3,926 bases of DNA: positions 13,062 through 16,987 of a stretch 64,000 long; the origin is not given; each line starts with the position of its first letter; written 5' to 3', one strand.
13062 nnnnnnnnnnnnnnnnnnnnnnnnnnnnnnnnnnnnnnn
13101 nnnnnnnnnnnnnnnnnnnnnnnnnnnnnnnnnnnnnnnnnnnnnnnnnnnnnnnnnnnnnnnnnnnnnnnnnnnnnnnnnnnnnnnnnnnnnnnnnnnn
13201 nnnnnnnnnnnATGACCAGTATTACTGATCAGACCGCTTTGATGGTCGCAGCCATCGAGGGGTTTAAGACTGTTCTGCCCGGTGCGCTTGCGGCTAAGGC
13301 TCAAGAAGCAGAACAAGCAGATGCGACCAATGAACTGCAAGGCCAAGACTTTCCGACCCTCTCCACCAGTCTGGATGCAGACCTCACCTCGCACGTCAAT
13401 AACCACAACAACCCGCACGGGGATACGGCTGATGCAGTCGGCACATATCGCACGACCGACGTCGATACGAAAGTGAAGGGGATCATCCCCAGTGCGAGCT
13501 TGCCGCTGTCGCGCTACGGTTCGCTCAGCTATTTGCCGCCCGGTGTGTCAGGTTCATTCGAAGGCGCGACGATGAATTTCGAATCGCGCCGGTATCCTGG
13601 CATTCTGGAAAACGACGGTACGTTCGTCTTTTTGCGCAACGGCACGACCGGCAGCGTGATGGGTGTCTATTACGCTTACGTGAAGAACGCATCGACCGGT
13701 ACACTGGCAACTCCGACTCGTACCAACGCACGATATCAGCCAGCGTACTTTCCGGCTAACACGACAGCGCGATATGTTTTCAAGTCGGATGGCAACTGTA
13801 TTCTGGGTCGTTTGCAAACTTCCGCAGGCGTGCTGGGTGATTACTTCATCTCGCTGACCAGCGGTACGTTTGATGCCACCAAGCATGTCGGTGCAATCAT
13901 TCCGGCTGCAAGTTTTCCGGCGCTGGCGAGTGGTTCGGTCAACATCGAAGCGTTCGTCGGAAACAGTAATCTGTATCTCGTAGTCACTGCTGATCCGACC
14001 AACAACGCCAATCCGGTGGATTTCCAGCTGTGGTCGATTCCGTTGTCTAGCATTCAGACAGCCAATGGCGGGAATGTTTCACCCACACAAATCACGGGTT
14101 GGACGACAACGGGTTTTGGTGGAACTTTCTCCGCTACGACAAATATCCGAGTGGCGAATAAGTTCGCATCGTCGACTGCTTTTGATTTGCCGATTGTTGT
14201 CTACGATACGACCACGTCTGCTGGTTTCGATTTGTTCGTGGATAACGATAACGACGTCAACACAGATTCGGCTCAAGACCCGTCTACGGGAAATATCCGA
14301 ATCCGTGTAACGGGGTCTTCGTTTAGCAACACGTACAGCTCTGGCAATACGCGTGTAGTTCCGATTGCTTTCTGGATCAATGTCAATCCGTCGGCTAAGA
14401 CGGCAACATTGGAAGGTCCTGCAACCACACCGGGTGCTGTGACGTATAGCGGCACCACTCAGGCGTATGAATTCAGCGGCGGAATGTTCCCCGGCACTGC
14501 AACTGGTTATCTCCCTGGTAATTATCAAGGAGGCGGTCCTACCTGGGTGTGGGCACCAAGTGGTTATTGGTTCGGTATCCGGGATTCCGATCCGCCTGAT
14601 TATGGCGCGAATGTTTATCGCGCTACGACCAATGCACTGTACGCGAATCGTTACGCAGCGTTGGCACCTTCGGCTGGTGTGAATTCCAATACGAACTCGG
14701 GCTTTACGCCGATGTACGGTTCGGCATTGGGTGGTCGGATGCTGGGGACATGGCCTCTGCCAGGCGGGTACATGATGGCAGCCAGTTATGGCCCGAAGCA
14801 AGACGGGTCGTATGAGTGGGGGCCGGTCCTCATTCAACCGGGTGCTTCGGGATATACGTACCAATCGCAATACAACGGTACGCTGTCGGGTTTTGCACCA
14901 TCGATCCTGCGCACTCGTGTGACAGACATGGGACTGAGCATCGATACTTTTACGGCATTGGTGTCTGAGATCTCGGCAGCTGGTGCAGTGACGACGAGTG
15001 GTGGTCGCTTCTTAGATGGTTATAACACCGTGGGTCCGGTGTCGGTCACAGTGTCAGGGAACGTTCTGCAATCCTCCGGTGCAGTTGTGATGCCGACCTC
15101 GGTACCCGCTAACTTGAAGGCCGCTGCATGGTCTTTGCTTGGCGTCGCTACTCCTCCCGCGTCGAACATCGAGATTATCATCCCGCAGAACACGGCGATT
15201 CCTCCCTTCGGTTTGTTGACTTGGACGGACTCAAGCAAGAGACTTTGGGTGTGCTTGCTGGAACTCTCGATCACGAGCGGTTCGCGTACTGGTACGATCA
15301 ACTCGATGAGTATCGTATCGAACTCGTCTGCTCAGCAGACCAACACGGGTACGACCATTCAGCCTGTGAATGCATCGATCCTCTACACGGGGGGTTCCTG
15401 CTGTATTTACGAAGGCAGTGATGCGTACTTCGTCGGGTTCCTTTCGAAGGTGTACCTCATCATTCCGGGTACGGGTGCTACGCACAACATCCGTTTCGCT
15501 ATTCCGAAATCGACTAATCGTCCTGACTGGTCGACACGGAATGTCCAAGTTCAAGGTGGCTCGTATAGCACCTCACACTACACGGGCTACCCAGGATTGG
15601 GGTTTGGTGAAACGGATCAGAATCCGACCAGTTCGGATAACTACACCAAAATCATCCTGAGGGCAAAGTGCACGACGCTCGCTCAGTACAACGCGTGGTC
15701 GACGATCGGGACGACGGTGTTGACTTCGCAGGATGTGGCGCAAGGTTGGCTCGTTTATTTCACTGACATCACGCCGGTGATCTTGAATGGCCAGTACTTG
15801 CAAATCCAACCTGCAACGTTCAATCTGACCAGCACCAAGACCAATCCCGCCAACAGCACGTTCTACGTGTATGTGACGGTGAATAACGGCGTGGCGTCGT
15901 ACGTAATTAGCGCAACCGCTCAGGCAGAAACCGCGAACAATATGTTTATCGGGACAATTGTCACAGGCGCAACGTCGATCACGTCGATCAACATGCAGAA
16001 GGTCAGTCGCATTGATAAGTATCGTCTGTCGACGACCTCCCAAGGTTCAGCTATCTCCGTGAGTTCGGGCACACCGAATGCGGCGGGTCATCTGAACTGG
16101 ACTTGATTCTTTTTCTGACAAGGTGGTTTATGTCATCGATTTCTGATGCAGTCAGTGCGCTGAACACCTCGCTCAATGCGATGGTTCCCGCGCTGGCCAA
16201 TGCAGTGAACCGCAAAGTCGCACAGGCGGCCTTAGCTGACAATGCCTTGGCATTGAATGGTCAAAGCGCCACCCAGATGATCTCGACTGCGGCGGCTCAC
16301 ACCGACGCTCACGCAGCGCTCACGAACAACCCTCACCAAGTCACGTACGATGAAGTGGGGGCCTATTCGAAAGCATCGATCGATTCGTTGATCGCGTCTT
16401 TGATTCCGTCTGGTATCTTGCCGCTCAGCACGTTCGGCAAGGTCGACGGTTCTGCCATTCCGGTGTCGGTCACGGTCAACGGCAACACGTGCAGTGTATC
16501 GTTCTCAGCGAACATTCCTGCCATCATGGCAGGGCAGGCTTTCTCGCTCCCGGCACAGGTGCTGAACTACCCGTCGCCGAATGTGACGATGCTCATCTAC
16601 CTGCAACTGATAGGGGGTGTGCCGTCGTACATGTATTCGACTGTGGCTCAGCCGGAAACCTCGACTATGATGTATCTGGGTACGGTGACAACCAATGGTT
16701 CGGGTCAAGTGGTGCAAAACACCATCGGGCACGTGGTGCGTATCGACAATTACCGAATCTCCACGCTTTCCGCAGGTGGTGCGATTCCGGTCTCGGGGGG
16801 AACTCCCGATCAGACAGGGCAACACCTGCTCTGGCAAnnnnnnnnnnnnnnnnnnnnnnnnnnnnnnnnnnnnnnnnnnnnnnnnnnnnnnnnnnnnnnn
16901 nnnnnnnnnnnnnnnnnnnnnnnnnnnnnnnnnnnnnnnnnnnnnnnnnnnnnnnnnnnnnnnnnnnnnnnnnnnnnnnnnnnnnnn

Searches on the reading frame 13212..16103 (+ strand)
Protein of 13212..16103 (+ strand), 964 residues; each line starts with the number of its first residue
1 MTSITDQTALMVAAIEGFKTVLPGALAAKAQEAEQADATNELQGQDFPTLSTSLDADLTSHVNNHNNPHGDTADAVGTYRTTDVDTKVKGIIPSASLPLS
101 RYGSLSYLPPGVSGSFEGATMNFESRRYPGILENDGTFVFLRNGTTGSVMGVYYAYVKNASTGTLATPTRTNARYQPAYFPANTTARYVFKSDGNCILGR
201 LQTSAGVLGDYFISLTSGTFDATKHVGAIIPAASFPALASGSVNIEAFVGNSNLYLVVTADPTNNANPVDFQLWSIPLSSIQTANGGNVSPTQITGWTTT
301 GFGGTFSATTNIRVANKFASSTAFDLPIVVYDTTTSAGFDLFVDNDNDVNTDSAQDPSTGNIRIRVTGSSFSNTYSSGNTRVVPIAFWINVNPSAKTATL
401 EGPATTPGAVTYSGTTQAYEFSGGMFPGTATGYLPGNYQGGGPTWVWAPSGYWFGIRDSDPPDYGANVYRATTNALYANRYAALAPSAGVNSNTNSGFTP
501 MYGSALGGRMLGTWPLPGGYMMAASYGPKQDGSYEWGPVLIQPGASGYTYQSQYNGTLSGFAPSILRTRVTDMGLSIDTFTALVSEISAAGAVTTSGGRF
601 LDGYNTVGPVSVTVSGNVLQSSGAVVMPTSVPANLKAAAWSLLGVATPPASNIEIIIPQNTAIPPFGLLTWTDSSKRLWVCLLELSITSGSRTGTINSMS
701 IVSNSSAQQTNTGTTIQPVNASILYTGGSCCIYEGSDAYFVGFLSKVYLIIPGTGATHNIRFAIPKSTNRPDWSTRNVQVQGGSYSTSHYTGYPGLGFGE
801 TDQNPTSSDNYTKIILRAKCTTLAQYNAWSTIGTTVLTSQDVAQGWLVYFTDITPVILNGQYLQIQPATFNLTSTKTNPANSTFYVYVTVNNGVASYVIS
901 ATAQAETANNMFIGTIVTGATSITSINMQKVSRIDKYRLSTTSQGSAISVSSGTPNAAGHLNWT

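Call 12: search_protein_families(library=phrogs, proteins=[window:13212-16103:+], max_evalue=0.001)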
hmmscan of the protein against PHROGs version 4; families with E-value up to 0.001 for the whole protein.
window:13212-16103:+ (964 aa): 6 families
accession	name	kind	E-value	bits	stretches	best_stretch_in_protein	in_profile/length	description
phrog_3573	-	unknown function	7.4e-162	541.7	1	84-963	112-998/1001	-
phrog_7449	-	unknown function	1.4e-44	153.3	2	704-934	1136-1375/1714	-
phrog_26864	-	unknown function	8.2e-23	81.9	1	850-963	84-195/195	-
phrog_7557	-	head and packaging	1.4e-08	34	1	829-938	747-856/1221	virion structural protein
phrog_8147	-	tail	3.6e-06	27.3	1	43-89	113-162/436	tail fiber protein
phrog_25620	-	tail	6.8e-05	23.3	1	51-87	214-250/348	tail collar fiber protein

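Call 32: search_protein_families(library=pfam, proteins=[window:13212-16103:+], max_evalue=0.01)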
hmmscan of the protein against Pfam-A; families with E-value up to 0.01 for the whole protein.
window:13212-16103:+ (964 aa): 0 families

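Call 48: search_dna_similar(query=window:13212-16103:+, collection=phages, mode=protein, max_rows=25)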
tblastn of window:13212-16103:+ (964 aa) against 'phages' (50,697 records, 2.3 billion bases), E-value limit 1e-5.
Records with a match: 173; places in all: 324; records where one place covers at least 80% of the query: 77.
Best place of each record, by identity: <60% 173.
By first word of the organism name: Erwinia 48; Escherichia 37; Salmonella 28; Pseudomonas 12; Aeromonas 11; Klebsiella 8; Serratia 6; Yersinia 4; Xanthomonas 3; Pectobacterium 2; and 9 more.
By host as written in the record: Erwinia amylovora 28; - 19; Escherichia coli 14; Aeromonas hydrophila 8; Erwinia amylovora ATCC 29780 7; Salmonella enterica subsp. enterica serovar Typhimurium 4; Pseudomonas aeruginosa 4; Escherichia coli O157:H7 3; and 58 more.
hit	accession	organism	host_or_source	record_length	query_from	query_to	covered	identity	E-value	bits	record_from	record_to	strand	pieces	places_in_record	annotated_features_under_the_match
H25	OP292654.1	Xanthomonas phage XbC2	Xanthomonas vesicatoria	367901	97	963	90%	31.4%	1e-79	290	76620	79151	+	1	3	putative minor tail protein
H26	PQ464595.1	Erwinia phage Kaldavass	Erwinia aphidicola W09_2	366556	97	963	90%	31.2%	2e-78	286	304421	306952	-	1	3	hypothetical protein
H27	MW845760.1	Erwinia phage pEa_SNUABM_37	Erwinia amylovora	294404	98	964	90%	30.9%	1e-45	307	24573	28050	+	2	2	hypothetical protein (x2)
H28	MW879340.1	Erwinia phage pEa_SNUABM_48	Erwinia amylovora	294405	98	964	90%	30.9%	1e-45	307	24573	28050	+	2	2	hypothetical protein (x2)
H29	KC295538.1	Escherichia phage PBECO4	Escherichia coli O157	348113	97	963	90%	30.9%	1e-72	337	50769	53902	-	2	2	hypothetical protein (x2)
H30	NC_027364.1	Escherichia phage PBECO4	Escherichia coli O157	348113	97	963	90%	30.9%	1e-72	337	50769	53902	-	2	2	hypothetical protein (x2)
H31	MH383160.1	Escherichia phage UB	Escherichia coli O157:H7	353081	97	963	90%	30.9%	1e-72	337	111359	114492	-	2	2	hypothetical protein (x2)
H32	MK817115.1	Escherichia phage vB_EcoM_phAPEC6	Escherichia coli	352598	97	963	90%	30.9%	2e-72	337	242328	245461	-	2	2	hypothetical protein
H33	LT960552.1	Yersinia phage fHe-Yen9-03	-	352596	84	954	90%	30.7%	7e-81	294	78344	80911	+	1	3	g141: hypothetical protein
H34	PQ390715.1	Escherichia phage SHEFM2K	Escherichia coli EcM2K (ST446)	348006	97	963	90%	30.8%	3e-71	333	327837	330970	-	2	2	hypothetical protein (x2)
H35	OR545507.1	Escherichia phage Sharanji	Escherichia coli K12 MG1655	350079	97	963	90%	30.8%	3e-71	333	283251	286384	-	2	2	hypothetical protein (x2)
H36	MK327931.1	Escherichia phage vB_EcoM_G17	Escherichia coli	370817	97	963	90%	30.8%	3e-71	333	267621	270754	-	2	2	hypothetical protein (x2)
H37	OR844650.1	Escherichia phage ECO103 4-12-1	Escherichia coli O103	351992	97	963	90%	30.8%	5e-72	335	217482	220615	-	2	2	record has no annotation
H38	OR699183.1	Salmonella phage SD-1_S14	Salmonella enterica subsp. enterica ...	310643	97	963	90%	30.8%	6e-72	335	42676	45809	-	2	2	hypothetical protein (x2)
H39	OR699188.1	Salmonella phage SD-15_S21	Salmonella enterica subsp. enterica ...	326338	97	963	90%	30.8%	6e-72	335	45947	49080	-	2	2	hypothetical protein (x2)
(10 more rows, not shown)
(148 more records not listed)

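Call 91: find_related_loci(query=window:13212-16103:+, collection=viral_contigs, flank=500)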
Query window:13212-16103:+ (964 aa) in viral_contigs; peptide patterns used: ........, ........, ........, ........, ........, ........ (x = any residue, [..] = any of these).
3 stretches matched a pattern; 2 encode a relative of the query (tblastn E <= 1e-3); 1 distinct loci.
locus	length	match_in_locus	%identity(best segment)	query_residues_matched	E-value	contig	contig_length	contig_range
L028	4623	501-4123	100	1-964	0e+0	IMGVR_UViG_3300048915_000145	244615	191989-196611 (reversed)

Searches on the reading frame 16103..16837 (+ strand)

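Call 12: search_protein_families(library=phrogs, proteins=[window:16103-16837:+], max_evalue=0.001)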
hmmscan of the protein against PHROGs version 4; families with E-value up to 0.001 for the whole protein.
window:16103-16837:+ (245 aa): 5 families
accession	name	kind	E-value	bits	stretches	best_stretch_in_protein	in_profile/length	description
phrog_3573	-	unknown function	6.3e-23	81.8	1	132-240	883-995/1001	-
phrog_26864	-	unknown function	4.3e-21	76.3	1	57-240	17-192/195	-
phrog_8147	-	tail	1e-09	39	1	53-100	117-164/436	tail fiber protein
phrog_7449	-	unknown function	3.1e-07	29.5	1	160-214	1322-1375/1714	-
phrog_13857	-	tail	0.00011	21.9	1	49-104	294-348/743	tail protein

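Call 32: search_protein_families(library=pfam, proteins=[window:16130-16837:+], max_evalue=0.01)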
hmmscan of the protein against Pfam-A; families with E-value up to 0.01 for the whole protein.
window:16130-16837:+ (236 aa): 0 families
